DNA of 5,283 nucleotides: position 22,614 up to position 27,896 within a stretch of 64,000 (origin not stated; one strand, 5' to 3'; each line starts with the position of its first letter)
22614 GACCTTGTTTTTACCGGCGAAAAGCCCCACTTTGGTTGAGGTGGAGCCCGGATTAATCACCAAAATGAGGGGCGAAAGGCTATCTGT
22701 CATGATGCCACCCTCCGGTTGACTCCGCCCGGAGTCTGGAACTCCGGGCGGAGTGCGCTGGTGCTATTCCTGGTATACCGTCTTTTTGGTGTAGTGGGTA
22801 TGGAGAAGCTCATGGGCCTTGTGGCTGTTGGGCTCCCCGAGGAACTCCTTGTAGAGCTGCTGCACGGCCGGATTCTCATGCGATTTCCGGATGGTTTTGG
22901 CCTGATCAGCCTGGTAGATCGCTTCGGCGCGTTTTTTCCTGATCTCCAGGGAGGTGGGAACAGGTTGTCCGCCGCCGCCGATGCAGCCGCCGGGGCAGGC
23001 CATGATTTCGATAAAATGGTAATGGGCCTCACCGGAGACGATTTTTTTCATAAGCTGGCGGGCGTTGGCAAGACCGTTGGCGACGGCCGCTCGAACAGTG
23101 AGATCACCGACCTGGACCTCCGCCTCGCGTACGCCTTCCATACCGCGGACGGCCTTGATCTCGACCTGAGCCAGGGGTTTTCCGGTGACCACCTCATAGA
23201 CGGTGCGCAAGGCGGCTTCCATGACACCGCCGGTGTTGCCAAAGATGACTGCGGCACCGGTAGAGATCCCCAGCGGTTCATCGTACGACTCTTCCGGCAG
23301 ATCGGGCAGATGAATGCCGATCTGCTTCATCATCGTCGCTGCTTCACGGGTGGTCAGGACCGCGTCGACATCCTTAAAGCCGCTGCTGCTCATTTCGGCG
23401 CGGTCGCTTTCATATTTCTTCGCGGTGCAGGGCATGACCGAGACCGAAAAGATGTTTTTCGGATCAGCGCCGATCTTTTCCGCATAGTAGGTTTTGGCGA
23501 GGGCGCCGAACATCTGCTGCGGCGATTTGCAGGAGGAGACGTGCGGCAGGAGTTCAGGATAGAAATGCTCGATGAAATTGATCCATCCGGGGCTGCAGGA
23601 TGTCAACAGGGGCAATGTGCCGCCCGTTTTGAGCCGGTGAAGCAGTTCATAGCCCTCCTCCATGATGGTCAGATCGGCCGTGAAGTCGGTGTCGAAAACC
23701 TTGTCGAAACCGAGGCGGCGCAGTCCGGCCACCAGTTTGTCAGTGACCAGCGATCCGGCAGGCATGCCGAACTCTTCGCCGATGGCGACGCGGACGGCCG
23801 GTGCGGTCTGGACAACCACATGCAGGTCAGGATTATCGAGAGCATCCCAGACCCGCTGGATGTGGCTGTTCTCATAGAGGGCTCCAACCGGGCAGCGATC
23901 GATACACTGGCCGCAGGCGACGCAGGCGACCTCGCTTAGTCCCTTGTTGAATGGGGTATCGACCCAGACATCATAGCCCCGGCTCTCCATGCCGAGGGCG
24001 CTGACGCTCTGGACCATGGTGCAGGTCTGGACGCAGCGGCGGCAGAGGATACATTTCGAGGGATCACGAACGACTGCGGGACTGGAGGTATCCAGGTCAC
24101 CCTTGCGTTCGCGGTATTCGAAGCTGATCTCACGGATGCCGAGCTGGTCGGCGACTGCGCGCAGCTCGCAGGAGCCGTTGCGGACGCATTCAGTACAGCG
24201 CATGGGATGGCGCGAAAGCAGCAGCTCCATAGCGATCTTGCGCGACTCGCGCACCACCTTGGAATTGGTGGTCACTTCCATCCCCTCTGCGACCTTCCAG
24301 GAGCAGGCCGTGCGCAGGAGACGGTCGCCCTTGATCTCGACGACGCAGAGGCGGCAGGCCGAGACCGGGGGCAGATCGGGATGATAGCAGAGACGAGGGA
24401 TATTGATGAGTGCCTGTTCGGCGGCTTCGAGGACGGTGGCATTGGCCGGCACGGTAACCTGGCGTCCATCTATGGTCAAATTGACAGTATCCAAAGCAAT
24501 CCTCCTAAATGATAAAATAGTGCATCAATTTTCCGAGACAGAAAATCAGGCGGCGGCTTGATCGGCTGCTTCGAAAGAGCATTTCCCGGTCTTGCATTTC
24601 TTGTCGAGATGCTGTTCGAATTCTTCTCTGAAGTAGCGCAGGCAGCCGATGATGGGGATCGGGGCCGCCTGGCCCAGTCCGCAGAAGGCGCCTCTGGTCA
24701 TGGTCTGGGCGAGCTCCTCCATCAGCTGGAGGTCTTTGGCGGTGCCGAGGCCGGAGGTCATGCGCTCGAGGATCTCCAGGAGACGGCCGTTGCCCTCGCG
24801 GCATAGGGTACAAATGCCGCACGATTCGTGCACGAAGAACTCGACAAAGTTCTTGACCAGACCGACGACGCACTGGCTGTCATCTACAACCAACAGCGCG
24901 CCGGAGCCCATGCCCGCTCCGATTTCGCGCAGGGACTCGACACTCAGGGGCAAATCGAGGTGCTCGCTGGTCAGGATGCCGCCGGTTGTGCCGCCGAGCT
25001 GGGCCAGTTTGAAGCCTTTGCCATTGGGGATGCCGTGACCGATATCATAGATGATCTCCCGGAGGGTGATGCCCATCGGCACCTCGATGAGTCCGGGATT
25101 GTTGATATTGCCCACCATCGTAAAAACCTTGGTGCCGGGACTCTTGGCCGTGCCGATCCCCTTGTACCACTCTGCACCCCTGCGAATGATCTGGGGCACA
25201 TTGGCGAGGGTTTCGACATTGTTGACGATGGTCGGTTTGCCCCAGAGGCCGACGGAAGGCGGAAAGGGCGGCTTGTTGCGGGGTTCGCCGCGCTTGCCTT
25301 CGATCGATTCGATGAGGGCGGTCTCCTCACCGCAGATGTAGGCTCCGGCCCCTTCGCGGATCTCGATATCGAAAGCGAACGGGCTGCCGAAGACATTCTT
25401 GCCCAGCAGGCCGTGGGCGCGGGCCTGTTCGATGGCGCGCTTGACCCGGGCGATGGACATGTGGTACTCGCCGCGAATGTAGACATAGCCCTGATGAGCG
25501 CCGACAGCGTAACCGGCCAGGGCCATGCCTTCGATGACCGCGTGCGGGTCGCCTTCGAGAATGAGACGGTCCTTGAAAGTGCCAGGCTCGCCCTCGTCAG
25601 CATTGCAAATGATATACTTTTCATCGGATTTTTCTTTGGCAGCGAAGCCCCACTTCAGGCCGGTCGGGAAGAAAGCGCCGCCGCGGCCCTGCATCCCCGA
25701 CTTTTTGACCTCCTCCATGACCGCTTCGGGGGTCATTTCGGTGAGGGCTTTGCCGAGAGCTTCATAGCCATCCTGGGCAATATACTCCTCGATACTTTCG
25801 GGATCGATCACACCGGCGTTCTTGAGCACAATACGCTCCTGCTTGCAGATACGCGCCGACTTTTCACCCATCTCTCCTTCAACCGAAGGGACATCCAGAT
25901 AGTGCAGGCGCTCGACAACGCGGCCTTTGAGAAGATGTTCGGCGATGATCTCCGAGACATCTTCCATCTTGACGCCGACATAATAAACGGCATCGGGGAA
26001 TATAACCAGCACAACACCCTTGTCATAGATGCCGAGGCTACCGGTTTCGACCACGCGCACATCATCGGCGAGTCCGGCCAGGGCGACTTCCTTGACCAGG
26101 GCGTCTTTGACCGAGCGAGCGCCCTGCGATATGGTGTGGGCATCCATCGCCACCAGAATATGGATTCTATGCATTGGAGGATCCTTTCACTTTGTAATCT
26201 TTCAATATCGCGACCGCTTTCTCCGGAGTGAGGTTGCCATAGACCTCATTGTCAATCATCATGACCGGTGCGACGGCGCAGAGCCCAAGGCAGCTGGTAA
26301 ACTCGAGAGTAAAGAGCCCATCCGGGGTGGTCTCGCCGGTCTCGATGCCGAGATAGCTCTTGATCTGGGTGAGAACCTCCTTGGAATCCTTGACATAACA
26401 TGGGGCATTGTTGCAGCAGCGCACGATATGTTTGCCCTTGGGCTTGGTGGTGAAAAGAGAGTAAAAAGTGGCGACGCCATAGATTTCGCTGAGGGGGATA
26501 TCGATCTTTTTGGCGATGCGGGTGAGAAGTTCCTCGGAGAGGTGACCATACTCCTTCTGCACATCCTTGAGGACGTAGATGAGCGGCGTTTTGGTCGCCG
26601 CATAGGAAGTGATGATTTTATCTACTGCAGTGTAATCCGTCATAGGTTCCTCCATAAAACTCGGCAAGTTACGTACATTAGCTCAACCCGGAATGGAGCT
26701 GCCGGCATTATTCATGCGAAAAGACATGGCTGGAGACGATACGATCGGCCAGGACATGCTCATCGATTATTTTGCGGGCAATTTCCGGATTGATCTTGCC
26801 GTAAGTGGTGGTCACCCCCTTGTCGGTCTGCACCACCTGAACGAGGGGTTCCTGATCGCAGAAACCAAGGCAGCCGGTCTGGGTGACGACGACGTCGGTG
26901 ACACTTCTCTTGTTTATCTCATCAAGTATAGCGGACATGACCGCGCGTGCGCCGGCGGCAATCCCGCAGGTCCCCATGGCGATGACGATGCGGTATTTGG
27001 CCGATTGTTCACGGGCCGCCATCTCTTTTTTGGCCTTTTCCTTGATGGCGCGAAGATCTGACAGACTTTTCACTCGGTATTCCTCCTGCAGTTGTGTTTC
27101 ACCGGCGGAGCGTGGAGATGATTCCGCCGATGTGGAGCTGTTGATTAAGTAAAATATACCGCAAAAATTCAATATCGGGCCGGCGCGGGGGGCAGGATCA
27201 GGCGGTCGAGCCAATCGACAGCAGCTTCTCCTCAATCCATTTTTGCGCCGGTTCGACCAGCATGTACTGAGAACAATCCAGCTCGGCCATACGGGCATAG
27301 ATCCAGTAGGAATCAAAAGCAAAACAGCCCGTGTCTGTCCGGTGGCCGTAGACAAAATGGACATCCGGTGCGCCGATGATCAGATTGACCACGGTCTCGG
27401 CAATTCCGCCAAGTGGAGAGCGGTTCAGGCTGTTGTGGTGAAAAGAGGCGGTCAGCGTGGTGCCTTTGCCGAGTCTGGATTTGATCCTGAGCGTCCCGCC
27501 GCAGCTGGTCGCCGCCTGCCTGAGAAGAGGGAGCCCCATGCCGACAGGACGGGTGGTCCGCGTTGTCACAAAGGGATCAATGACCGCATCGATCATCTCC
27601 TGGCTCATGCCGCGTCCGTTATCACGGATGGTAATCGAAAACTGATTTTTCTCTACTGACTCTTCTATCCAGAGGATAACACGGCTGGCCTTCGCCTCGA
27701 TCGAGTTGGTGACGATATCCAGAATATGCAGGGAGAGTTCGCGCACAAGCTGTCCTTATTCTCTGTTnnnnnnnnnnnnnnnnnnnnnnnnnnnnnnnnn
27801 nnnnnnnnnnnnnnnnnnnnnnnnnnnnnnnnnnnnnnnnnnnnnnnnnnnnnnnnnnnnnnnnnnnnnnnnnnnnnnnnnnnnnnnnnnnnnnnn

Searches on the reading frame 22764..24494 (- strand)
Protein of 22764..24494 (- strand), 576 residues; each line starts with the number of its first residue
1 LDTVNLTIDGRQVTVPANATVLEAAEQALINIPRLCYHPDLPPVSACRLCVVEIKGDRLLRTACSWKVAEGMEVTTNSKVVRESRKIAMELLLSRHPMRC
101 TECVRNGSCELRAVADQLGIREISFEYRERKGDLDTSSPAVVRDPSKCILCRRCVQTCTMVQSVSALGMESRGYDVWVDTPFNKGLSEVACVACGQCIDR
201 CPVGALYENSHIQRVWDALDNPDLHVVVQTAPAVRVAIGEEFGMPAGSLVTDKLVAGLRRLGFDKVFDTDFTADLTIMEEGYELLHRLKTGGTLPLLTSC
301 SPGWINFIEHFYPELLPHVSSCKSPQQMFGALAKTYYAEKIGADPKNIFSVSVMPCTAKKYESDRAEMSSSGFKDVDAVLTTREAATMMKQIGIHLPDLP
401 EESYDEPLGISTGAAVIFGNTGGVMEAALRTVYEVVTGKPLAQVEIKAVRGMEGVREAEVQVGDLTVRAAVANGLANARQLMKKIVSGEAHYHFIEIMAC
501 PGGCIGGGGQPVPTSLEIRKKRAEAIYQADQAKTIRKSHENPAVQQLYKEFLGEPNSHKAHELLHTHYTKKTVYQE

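Call 4: search_protein_families(library=pfam, proteins=[window:22764-24494:-])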
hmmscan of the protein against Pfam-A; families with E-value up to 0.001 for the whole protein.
window:22764-24494:- (576 aa): 11 families
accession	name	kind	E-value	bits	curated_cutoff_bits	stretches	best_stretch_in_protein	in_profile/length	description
PF02906.19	Fe_hyd_lg_C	-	1.4e-100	336.4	22.1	1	225-508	2-245/245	Iron only hydrogenase large subunit, C-terminal domain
PF02256.22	Fe_hyd_SSU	-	4e-29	100.9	24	1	517-571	2-56/56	Iron hydrogenase small subunit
PF13510.11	Fer2_4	-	2.8e-20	72.6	22.8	1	3-78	3-81/82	2Fe-2S iron-sulfur cluster binding domain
PF10588.14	NADH-G_4Fe-4S_3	-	2.1e-13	50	27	1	85-123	1-39/40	NADH-ubiquinone oxidoreductase-G iron-sulfur binding region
PF22117.2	Fer4_Nqo3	-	3.6e-08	33.9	27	1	139-206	2-66/67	NADH-quinone oxidoreductase subunit 3, ferredoxin-like domain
PF13237.11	Fer4_10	-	1.4e-07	31.8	25.5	0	141-166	2-29/53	4Fe-4S dicluster domain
PF13187.11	Fer4_9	-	6.7e-06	26.5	27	1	147-205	1-51/52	4Fe-4S dicluster domain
PF00037.32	Fer4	-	1e-05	25.6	21.1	1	190-207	7-24/24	4Fe-4S binding domain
PF12838.12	Fer4_7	-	1.8e-05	25.6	27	1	147-205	1-52/52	4Fe-4S dicluster domain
PF14697.11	Fer4_21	-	7.5e-05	23.2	35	1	144-204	4-55/59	4Fe-4S dicluster domain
PF13484.11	Fer4_16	-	0.00097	20.3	30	1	191-209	2-20/66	4Fe-4S double cluster binding domain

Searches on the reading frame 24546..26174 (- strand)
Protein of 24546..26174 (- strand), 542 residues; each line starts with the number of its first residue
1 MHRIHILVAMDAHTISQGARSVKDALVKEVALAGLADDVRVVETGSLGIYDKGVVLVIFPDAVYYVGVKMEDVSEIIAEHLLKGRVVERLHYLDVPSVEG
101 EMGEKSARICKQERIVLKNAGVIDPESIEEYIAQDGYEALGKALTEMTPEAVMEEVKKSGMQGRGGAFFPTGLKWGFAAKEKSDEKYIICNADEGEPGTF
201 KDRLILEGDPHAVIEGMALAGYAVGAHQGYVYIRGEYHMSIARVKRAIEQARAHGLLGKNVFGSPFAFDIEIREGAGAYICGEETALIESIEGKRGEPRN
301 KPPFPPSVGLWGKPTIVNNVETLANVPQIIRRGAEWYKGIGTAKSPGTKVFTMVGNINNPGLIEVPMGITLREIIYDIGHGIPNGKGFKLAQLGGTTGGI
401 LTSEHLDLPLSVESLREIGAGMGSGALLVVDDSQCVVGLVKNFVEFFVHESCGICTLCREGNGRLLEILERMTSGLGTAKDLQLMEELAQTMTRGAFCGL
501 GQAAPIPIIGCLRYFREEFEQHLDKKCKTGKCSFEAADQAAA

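Call 4: search_protein_families(library=pfam, proteins=[window:24546-26174:-])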
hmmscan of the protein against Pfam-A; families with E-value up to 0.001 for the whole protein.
window:24546-26174:- (542 aa): 3 families
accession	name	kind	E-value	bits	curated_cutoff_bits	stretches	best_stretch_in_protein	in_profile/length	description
PF01512.22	Complex1_51K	-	7.4e-52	175.7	31.2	1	156-327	1-149/150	Nuo51 FMN-binding domain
PF10589.14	NADH_4Fe-4S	-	6.2e-30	103.4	23.5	1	439-522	2-85/85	NADH-ubiquinone oxidoreductase-F iron-sulfur binding region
PF10531.15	SLBB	-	1.4e-08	34.9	27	1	350-400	1-54/55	SLBB domain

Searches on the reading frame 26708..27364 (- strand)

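Call 4: search_protein_families(library=pfam, proteins=[window:26708-27364:-])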
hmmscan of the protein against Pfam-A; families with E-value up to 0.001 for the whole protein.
window:26708-27364:- (218 aa): 1 family
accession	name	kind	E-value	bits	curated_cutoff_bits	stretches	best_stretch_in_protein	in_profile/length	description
PF01257.25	2Fe-2S_thioredx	-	2.1e-06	28.1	24.8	1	117-202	59-143/145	Thioredoxin-like [2Fe-2S] ferredoxin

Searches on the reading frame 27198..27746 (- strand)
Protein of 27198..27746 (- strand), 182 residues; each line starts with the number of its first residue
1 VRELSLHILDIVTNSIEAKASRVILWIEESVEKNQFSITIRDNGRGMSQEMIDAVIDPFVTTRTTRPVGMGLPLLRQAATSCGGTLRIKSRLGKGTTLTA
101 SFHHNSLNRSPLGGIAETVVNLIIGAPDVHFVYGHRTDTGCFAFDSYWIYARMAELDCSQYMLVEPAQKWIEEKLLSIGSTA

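Call 4: search_protein_families(library=pfam, proteins=[window:27198-27746:-])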
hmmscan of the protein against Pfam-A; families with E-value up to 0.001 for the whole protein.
window:27198-27746:- (182 aa): 2 families
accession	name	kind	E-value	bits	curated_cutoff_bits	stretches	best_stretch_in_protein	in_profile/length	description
PF02518.31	HATPase_c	-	2.1e-17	64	26.4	1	7-103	9-108/111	Histidine kinase-, DNA gyrase B-, and HSP90-like ATPase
PF13589.12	HATPase_c_3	-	1.7e-08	35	25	1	8-91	7-93/137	Histidine kinase-, DNA gyrase B-, and HSP90-like ATPase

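Call 63: search_protein_families(library=ncbifam, proteins=[window:27201-27746:-], max_evalue=0.001)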
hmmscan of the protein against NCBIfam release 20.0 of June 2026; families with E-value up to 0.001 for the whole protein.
window:27201-27746:- (182 aa): 48 families (the best 25 are shown)
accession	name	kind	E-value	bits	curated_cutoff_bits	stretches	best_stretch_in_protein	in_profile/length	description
NF008468.0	PRK11360.1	equivalog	1.3e-14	53.6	646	1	8-105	511-609/616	two-component system sensor histidine kinase AtoS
NF053867.1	SprKinKinDBac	equivalog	3.4e-13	48.9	775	1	8-100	402-493/500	sporulation kinase KinD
NF007688.0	PRK10364.1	equivalog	8.2e-13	47.9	479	1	8-101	356-448/460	two-component system sensor histidine kinase ZraS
NF010076.0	PRK13557.1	subfamily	1.1e-12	47.2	631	1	12-104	302-394/540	histidine kinase famiy protein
TIGR02916.1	PEP_his_kin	equivalog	3.4e-12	45.7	300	1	8-99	584-675/679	XrtA/PEP-CTERM system histidine kinase PrsK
NF010411.0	PRK13837.1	equivalog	2.3e-10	39.1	647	1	37-100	609-671/828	two-component system VirA-like sensor kinase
NF047794.1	HisKinPtgB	equivalog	3e-10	39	1000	1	9-103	561-654/656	two-component system sensor histidine kinase PgtB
NF038348.1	T2SS_HK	subfamily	7.6e-10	37.8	450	1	9-100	477-569/574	histidine kinase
NF040750.1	tetrathio_HK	equivalog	1.6e-09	36.8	750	1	9-91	462-541/555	tetrathionate respiration histidine kinase TtrS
NF052573.1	HisKinEspAMyxo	equivalog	1.7e-09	36.3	1400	1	30-101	536-608/755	serine histidine kinase EspA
NF052574.1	HisKinEspCMyxo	equivalog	2e-08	32.9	1200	1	34-99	566-632/785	serine histidine kinase EspC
NF046044.1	PnpS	equivalog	2.5e-08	33.3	400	1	8-101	290-388/390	two-component system histidine kinase PnpS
NF041947.1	LuxQ_Vibrio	equivalog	2.5e-08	32.3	1200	1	23-101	610-693/843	quorum-sensing autoinducer 2 sensor kinase/phosphatase LuxQ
NF011874.0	PRK15347.1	equivalog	4.1e-08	31.7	852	1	30-99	539-609/921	two component system sensor kinase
TIGR02938.1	nifL_nitrog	equivalog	1.1e-07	30.8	242.45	1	9-98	393-488/494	nitrogen fixation negative regulator NifL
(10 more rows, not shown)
